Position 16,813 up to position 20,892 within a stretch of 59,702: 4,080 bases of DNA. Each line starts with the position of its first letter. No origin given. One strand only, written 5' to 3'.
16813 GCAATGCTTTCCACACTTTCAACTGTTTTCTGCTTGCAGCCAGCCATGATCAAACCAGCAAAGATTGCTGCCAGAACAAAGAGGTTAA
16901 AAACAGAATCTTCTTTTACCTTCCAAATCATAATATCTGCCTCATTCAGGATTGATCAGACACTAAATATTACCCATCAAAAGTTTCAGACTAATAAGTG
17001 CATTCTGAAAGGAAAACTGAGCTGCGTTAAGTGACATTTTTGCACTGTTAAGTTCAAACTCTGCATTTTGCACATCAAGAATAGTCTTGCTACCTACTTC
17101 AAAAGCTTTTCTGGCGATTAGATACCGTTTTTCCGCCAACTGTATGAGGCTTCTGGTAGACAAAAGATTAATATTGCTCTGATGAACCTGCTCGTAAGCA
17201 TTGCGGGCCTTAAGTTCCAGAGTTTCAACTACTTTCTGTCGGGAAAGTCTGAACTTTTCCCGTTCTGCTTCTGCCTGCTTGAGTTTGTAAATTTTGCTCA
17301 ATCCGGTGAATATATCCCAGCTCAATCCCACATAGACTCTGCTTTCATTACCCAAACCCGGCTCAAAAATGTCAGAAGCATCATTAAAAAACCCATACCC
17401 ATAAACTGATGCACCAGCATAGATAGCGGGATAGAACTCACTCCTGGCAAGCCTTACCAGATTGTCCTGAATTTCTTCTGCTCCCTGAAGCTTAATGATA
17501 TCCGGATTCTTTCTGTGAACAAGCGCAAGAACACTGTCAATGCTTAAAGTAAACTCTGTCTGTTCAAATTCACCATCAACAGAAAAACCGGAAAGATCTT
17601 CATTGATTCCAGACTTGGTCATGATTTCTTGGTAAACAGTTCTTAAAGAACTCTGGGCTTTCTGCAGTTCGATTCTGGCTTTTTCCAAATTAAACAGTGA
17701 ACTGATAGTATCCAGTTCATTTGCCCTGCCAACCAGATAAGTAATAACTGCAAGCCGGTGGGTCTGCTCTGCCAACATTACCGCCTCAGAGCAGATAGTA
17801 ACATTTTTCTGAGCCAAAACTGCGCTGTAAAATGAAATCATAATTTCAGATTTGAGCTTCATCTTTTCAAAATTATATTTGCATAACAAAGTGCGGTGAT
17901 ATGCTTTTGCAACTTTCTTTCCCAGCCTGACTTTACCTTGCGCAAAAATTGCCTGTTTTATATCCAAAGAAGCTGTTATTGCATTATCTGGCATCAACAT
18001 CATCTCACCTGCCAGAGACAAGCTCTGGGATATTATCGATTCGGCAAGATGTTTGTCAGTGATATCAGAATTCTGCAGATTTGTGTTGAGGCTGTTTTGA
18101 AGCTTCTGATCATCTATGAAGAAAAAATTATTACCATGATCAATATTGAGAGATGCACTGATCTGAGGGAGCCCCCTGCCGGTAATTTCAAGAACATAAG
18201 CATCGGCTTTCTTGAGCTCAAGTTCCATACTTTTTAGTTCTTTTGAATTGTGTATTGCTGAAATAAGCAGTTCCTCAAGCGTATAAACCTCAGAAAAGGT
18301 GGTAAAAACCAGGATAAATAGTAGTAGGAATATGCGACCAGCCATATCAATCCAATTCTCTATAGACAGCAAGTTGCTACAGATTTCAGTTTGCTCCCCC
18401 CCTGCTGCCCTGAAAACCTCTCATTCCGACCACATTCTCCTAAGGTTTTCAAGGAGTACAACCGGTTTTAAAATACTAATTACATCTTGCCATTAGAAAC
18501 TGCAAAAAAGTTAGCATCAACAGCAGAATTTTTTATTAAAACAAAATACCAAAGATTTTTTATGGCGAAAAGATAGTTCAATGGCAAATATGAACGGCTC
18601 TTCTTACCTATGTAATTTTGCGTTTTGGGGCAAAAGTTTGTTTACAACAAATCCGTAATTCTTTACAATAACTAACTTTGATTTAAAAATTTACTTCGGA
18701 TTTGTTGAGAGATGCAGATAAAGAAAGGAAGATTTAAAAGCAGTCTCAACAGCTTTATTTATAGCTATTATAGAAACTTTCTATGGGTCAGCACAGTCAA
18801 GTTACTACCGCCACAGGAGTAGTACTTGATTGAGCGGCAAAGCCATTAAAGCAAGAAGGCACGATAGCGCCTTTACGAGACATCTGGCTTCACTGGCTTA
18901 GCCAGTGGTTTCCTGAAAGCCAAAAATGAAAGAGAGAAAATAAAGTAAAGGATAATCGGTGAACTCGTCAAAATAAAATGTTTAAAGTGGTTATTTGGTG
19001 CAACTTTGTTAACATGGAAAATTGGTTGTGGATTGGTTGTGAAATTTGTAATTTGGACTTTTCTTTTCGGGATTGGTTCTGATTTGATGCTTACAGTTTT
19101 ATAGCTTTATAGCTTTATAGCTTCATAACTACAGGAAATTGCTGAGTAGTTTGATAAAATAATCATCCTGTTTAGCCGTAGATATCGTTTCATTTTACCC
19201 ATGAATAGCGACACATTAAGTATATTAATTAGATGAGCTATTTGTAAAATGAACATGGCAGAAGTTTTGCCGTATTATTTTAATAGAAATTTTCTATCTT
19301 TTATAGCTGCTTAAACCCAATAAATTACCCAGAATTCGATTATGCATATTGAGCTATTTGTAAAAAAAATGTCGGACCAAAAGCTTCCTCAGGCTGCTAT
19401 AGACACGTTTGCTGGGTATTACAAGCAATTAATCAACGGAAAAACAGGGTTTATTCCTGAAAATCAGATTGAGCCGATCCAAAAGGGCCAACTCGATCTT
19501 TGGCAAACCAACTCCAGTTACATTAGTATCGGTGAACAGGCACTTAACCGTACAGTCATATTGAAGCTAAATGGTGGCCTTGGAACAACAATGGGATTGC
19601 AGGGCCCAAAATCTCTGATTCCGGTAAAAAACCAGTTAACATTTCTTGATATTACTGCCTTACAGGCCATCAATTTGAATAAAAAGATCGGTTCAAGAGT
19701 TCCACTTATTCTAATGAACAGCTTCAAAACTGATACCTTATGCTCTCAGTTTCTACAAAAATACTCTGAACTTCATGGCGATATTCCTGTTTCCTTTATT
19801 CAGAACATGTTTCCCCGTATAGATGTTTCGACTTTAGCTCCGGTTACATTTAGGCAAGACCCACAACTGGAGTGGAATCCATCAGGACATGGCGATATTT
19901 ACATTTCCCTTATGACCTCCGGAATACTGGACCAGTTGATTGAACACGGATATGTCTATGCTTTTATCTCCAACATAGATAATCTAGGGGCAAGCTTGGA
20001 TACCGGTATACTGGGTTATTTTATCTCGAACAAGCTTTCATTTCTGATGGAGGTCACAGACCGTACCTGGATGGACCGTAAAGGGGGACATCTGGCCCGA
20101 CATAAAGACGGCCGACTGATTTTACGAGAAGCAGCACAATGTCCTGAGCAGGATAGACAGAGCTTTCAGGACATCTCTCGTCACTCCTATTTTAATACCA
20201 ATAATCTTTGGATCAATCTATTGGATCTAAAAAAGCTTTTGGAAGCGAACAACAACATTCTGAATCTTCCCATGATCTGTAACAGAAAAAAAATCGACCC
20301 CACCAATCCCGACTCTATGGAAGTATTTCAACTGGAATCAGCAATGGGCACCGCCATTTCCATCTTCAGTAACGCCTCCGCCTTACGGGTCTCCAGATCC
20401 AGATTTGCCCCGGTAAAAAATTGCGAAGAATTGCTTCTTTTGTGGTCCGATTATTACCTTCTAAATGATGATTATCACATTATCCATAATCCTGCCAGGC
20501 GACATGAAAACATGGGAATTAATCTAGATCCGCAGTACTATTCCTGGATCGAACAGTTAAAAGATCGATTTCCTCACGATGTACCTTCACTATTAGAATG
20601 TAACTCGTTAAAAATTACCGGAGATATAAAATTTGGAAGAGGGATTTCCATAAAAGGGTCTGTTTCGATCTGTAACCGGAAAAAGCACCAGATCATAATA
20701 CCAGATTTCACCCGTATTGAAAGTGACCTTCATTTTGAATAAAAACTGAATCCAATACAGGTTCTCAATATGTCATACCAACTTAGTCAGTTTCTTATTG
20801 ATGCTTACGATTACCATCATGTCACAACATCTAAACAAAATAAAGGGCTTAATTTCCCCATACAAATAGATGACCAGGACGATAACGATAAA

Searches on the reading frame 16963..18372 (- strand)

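Call 64: search_protein_families(library=pfam, proteins=[window:16963-18372:-], max_evalue=0.001)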
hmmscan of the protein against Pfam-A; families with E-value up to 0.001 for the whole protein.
window:16963-18372:- (469 aa): 1 family
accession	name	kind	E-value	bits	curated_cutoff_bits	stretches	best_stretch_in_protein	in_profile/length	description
PF02321.23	OEP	-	4.7e-50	170.4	22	2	279-467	2-187/187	Outer membrane efflux protein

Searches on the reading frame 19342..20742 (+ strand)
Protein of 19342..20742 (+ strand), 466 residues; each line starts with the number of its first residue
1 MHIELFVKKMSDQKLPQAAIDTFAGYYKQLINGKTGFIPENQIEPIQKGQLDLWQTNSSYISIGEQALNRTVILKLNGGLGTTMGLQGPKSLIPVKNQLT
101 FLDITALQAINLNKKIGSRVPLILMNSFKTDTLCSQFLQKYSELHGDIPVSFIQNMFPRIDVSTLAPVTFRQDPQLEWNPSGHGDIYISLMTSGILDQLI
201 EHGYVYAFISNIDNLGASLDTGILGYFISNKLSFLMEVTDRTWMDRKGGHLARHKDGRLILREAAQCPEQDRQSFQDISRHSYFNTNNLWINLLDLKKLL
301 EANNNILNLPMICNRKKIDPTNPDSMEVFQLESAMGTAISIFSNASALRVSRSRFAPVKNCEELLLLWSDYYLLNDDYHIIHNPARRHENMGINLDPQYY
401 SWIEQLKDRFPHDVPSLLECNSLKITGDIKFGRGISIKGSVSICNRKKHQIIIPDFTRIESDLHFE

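Call 64: search_protein_families(library=pfam, proteins=[window:19342-20742:+], max_evalue=0.001)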
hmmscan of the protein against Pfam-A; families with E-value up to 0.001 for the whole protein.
window:19342-20742:+ (466 aa): 1 family
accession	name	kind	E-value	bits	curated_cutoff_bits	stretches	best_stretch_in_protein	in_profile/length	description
PF01704.24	UDPGP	-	1.7e-133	445.8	22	1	21-438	2-413/413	UTP--glucose-1-phosphate uridylyltransferase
